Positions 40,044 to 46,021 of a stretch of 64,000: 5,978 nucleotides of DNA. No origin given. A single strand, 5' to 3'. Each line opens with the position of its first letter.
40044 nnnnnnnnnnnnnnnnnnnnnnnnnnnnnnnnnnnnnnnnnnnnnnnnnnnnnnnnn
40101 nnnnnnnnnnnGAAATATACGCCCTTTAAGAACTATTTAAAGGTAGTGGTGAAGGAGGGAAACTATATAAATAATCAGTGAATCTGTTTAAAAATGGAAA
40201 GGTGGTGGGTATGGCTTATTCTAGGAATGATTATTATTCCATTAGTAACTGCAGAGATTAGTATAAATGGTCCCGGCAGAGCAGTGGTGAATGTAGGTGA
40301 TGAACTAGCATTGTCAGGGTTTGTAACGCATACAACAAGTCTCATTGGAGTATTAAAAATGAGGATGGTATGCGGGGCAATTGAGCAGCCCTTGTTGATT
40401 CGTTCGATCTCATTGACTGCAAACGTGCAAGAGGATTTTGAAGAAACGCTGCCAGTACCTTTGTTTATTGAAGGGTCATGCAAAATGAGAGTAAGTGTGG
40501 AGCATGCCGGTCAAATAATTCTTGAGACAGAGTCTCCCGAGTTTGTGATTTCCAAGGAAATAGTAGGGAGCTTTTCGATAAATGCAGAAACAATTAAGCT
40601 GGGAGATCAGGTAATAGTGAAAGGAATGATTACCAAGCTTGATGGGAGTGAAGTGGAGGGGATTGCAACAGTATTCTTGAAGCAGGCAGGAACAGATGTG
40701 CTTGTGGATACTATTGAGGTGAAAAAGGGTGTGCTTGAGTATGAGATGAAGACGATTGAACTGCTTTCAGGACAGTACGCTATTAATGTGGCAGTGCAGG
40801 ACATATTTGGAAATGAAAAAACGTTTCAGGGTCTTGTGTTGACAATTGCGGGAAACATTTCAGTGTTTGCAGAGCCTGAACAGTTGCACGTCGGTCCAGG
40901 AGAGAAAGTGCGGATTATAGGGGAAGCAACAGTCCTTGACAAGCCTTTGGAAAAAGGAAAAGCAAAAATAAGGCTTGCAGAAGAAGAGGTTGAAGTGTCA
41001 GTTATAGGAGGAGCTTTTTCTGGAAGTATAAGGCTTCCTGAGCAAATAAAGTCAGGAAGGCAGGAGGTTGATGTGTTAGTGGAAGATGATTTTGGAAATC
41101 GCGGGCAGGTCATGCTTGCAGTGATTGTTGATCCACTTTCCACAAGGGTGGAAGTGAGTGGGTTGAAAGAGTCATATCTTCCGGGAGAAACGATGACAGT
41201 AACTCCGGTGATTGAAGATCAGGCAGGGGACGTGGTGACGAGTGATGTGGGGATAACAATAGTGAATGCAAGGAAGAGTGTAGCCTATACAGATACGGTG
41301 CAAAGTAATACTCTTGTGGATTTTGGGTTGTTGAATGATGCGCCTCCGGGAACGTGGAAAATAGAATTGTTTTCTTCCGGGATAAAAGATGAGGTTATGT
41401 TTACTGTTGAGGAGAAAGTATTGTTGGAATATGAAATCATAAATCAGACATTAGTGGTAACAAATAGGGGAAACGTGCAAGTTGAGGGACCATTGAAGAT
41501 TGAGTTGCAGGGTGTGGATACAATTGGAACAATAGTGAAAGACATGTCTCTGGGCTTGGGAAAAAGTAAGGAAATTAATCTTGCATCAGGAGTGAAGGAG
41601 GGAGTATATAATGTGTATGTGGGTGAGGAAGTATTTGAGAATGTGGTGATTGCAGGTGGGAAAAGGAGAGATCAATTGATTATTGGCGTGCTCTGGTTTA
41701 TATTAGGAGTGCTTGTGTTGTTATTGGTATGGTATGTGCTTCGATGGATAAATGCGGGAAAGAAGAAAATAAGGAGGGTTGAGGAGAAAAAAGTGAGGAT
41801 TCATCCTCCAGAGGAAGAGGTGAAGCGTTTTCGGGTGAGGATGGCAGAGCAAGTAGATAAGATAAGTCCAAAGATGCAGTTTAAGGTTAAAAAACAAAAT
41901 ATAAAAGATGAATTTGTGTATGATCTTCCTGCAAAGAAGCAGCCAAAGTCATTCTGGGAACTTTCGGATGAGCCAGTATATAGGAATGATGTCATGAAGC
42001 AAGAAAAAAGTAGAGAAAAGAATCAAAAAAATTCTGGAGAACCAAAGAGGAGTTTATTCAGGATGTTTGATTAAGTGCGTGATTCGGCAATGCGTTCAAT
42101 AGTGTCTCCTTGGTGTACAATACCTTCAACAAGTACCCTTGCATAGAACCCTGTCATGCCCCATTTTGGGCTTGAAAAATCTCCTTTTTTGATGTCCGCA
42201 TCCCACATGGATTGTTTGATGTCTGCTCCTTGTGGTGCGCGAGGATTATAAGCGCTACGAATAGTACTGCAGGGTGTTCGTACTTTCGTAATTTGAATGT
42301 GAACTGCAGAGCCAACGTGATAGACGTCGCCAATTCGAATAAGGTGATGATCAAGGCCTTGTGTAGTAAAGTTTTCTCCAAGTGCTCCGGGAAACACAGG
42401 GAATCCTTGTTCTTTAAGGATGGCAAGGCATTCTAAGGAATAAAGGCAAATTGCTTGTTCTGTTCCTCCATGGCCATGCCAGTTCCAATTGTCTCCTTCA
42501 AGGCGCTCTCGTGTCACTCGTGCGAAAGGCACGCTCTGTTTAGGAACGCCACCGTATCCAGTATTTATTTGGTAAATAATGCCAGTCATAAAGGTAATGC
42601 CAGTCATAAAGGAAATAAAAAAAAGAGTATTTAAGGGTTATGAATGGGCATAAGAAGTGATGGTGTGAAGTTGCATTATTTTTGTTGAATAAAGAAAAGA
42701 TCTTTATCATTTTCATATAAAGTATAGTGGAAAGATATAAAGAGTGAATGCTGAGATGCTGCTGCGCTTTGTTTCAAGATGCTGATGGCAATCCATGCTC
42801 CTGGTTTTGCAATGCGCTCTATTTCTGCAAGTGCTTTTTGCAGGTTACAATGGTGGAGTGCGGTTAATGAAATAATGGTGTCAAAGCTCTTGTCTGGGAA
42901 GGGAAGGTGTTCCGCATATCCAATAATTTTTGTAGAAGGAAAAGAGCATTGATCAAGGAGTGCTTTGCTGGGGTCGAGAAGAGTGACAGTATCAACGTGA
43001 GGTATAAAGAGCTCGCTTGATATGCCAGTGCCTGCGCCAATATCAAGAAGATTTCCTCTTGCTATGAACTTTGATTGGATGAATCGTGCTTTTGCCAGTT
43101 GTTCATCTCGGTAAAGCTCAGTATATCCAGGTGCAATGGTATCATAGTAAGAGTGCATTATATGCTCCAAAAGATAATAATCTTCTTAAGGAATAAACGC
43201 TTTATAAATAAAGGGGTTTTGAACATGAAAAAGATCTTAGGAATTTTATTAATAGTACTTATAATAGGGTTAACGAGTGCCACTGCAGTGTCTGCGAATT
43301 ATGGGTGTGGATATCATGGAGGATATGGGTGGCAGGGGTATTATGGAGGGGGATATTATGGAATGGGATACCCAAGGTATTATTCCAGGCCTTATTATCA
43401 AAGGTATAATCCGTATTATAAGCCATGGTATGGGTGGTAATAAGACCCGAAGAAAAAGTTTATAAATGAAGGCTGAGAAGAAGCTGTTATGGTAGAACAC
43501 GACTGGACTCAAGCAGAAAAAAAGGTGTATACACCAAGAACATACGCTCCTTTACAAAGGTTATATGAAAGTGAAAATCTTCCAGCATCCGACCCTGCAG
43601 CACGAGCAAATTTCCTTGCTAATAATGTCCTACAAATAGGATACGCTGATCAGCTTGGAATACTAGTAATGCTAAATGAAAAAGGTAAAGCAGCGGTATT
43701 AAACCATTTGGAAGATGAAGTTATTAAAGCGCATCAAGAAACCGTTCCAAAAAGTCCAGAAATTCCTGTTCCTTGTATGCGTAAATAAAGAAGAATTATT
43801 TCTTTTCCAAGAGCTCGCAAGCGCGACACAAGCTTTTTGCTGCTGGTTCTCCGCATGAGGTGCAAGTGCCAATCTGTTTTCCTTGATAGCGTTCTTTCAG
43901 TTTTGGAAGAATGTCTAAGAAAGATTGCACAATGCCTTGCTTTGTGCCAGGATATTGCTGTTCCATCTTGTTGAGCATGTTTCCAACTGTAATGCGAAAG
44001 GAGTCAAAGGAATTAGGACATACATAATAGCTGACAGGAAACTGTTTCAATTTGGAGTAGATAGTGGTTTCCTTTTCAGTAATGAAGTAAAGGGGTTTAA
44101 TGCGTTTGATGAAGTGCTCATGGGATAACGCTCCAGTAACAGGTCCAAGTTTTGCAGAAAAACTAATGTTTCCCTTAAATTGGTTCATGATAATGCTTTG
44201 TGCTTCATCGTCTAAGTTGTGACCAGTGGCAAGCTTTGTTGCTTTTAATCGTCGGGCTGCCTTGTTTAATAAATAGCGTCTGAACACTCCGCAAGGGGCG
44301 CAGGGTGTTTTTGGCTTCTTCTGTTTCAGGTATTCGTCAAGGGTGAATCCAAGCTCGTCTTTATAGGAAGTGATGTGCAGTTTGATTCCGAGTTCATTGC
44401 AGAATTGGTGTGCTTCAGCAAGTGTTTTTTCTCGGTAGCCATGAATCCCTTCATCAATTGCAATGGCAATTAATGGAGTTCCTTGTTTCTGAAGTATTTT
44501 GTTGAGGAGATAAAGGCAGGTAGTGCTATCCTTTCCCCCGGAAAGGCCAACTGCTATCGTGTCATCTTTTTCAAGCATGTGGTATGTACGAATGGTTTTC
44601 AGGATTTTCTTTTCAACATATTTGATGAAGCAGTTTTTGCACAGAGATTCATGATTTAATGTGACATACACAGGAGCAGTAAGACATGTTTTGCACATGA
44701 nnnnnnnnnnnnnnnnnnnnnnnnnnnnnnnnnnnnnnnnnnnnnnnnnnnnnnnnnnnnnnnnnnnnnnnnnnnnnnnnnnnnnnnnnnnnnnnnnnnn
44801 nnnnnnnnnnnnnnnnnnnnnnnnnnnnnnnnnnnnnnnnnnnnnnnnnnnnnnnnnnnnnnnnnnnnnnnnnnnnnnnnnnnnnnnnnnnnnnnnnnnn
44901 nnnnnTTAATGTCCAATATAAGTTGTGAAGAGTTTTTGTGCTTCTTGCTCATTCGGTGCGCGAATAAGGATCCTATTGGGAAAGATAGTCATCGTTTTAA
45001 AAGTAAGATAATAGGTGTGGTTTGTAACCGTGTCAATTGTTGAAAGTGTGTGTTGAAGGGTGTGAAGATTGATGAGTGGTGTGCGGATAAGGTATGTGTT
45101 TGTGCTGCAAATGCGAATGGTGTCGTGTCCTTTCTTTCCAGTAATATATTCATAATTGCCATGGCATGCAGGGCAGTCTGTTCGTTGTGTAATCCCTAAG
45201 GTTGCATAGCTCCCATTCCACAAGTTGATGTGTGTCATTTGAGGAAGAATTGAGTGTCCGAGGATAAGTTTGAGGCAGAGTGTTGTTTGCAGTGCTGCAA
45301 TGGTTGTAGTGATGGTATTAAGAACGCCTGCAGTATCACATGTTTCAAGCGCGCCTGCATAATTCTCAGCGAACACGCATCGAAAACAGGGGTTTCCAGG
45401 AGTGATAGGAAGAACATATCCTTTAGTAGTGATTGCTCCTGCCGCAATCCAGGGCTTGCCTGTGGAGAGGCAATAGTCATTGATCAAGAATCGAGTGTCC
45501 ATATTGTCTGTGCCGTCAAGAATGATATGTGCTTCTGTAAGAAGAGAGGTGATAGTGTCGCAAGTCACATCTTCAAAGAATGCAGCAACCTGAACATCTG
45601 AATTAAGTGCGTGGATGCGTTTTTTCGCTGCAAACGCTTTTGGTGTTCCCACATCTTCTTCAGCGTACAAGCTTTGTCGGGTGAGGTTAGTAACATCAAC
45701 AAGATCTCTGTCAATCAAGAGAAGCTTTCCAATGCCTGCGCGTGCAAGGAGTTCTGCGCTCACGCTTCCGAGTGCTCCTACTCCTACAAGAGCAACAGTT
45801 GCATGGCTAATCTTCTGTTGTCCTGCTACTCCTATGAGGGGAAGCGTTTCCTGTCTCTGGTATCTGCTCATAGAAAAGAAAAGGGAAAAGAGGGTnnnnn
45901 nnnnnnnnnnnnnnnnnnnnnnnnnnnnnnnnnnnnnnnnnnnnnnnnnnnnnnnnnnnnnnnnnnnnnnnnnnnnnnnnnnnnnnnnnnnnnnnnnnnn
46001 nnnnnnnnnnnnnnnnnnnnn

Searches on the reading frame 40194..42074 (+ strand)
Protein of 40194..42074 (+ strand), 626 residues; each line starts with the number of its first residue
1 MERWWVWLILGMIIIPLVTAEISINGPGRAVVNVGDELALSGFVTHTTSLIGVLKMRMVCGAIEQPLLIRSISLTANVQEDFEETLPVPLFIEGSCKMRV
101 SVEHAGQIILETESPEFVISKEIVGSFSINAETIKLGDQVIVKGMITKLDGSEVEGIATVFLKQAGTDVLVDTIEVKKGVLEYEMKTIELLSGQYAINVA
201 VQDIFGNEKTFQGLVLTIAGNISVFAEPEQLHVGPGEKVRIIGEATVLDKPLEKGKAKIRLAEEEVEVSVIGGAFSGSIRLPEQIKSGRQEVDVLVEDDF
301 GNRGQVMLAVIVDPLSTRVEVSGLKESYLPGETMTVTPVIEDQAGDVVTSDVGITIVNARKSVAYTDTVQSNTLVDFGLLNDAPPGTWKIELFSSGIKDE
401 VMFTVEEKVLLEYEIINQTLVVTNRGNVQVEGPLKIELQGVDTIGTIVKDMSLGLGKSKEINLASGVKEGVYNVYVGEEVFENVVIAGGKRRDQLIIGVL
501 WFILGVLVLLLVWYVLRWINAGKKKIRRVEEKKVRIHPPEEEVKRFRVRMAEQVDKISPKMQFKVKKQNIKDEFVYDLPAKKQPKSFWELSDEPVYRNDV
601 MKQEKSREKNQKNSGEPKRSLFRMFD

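Call 17: search_protein_families(library=pfam, proteins=[window:40194-42074:+], max_evalue=0.001)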
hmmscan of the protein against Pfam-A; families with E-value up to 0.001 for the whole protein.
window:40194-42074:+ (626 aa): 2 families
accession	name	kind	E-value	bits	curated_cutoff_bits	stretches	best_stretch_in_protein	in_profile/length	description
PF01835.25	MG2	-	5.2e-07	30.4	32.8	1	328-395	11-86/96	MG2 domain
PF19077.6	Big_13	-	1.5e-05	25.9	27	0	157-218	40-100/102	Bacterial Ig-like domain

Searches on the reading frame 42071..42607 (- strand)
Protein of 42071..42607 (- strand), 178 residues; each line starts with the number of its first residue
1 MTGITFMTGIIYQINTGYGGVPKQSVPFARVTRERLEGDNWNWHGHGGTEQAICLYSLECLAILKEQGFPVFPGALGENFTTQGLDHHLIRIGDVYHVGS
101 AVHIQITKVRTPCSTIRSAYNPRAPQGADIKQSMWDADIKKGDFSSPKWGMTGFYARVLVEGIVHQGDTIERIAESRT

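Call 46: search_protein_families(library=pfam, proteins=[window:42071-42607:-], max_evalue=0.001)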
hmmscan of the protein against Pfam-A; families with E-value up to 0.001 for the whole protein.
window:42071-42607:- (178 aa): 1 family
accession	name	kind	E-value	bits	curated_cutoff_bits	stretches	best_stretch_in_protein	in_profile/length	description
PF03473.23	MOSC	-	1.7e-19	70.4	22.7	1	46-171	5-120/120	MOSC domain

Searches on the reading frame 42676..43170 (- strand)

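Call 46: search_protein_families(library=pfam, proteins=[window:42676-43170:-], max_evalue=0.001)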
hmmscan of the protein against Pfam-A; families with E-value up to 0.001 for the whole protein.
window:42676-43170:- (164 aa): 7 families
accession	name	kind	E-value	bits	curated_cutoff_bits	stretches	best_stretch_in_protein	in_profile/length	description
PF08241.18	Methyltransf_11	-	6.4e-19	68.8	21.2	1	42-129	1-95/95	Methyltransferase domain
PF13649.12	Methyltransf_25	-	1.1e-13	52.1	27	1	42-124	2-96/97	Methyltransferase domain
PF13489.12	Methyltransf_23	-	1.1e-11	45.2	27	1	34-154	19-139/164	Methyltransferase domain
PF08242.18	Methyltransf_12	-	8.7e-09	36.4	30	1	42-127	1-98/98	Methyltransferase domain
PF13847.12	Methyltransf_31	-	2.1e-07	31.1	27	1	40-133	6-113/145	Methyltransferase domain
PF05219.18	DREV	-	0.00038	20.1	26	1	24-126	77-183/265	DREV methyltransferase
PF01209.24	Ubie_methyltran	-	0.00069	19.5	20.1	1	82-136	103-156/233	ubiE/COQ5 methyltransferase family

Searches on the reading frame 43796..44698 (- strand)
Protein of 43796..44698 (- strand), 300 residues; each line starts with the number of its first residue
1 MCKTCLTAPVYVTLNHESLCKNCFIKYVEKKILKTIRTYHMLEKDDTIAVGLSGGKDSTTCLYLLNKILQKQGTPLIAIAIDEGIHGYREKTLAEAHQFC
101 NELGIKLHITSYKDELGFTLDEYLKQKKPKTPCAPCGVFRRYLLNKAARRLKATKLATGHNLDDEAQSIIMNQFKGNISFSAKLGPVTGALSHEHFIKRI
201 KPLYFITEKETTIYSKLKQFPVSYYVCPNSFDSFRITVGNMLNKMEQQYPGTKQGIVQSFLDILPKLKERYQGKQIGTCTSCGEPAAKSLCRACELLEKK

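Call 46: search_protein_families(library=pfam, proteins=[window:43796-44698:-], max_evalue=0.001)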
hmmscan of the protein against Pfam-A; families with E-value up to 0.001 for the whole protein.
window:43796-44698:- (300 aa): 5 families
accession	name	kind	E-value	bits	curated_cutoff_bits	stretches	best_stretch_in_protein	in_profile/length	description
PF01171.26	ATP_bind_3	-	1.1e-14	55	27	1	48-218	2-159/182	PP-loop family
PF03054.22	tRNA_Me_trans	-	2.6e-08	34.2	20.6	1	47-162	2-128/202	tRNA methyl transferase HUP domain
PF02540.23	NAD_synthase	-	1.6e-05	24.6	21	1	31-127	4-96/242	NAD synthase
PF16503.10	zn-ribbon_14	-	0.00044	20.1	34.9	1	277-298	1-22/32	Zinc-ribbon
PF06508.19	QueC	-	0.00056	19.9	22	0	50-111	4-59/210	Queuosine biosynthesis protein QueC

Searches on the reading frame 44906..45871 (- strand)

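Call 46: search_protein_families(library=pfam, proteins=[window:44906-45871:-], max_evalue=0.001)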
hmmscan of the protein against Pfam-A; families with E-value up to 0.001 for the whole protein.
window:44906-45871:- (321 aa): 1 family
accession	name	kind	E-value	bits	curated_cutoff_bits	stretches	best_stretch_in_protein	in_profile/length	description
PF00899.27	ThiF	-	1.8e-68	230.7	28.1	1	4-234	1-237/238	ThiF family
